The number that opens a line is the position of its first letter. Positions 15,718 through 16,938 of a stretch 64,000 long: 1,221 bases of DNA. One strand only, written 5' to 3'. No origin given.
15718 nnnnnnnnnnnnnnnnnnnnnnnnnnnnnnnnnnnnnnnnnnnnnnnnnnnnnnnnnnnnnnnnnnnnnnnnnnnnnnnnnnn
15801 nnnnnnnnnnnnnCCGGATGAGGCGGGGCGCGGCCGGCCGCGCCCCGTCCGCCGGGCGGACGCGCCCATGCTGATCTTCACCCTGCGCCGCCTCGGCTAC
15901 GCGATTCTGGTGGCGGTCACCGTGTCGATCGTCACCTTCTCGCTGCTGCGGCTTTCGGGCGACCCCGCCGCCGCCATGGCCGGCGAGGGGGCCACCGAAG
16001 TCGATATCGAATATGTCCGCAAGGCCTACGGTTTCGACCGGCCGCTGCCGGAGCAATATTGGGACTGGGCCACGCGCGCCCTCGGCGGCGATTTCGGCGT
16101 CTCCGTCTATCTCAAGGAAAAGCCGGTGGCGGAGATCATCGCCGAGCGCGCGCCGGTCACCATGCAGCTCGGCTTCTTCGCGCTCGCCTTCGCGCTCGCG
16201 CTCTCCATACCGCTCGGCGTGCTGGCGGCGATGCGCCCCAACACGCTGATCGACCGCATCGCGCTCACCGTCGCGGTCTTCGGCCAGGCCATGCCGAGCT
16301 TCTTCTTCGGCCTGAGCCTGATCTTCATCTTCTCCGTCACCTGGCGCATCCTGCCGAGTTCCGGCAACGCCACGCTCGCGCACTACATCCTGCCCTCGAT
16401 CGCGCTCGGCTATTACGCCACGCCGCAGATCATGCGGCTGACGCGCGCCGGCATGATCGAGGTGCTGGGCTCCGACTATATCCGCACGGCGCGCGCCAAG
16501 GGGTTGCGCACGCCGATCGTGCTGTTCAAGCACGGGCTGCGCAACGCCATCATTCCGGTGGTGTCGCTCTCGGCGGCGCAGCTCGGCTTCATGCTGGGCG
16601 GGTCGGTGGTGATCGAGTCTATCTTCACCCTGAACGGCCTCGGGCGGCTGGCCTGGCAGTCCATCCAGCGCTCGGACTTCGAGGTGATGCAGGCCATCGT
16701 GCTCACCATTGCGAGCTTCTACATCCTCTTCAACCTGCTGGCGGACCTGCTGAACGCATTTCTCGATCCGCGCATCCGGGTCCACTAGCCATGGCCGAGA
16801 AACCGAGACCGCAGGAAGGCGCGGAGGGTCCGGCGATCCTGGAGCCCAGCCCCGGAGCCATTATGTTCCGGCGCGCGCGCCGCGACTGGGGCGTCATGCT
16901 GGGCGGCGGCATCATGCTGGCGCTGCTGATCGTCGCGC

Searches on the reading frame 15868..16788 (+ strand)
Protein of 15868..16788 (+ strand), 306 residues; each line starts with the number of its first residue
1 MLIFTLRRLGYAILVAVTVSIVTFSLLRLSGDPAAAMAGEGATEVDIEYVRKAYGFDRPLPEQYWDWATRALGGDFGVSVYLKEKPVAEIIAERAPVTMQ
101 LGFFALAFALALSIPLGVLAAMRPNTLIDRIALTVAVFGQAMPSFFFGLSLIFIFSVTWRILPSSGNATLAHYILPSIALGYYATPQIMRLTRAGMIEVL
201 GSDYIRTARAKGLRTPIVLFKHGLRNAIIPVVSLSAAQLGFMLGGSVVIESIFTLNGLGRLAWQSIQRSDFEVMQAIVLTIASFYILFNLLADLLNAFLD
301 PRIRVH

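Call 32: search_protein_families(library=ncbifam, proteins=[window:15868-16788:+])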
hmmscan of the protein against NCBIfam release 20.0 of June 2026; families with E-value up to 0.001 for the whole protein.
window:15868-16788:+ (306 aa): 17 families
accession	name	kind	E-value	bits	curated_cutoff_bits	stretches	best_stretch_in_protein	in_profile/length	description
NF045470.1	Opp2B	equivalog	9e-90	300.9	350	1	8-304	1-300/300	nickel ABC transporter permease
NF011661.0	PRK15081.1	equivalog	1.6e-77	261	463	1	1-305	1-305/306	glutathione ABC transporter permease GsiC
NF045469.1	Opp1B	equivalog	4.5e-74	249.7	380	1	1-304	1-307/307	nickel/cobalt ABC transporter permease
TIGR02789.1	nickel_nikB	equivalog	1.4e-69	234.9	447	1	1-304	1-307/314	nickel ABC transporter permease subunit NikB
NF045471.1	Opp3B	equivalog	4.6e-69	233.2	480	1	2-305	2-304/308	oligopeptide ABC transporter permease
NF045472.1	Opp4B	equivalog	3.1e-67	227.1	450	1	1-304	1-319/319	oligopeptide ABC transporter permease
NF007677.0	PRK10352.1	equivalog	9.6e-67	225.3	433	1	1-306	1-309/314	nickel ABC transporter permease subunit NikB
NF008161.0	PRK10914.1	equivalog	4.8e-66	223.2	590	2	169-304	201-336/339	dipeptide ABC transporter permease DppB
NF007008.0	PRK09471.1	equivalog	1.4e-59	202.1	388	1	1-304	1-305/306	oligopeptide ABC transporter permease OppB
NF011690.0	PRK15110.1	equivalog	2.2e-37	129.2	432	2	169-301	179-311/321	putrescine export ABC transporter permease SapB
NF011712.0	PRK15133.1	subfamily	2.8e-36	125.2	445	1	47-304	86-360/364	microcin C ABC transporter permease YejB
NF043081.1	MMSYN1_0165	equivalog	1.8e-34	119.4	350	1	83-305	163-386/388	oligopeptide ABC transporter permease OppB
NF045476.1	Opp4C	equivalog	5.8e-07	29.1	350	1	96-259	77-222/278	oligopeptide ABC transporter permease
NF045474.1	Opp2C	equivalog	1.3e-06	28.2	300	1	95-243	39-172/236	nickel transporter permease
NF008160.0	PRK10913.1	equivalog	3.1e-06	26.8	483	1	97-242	100-228/300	dipeptide ABC transporter permease DppC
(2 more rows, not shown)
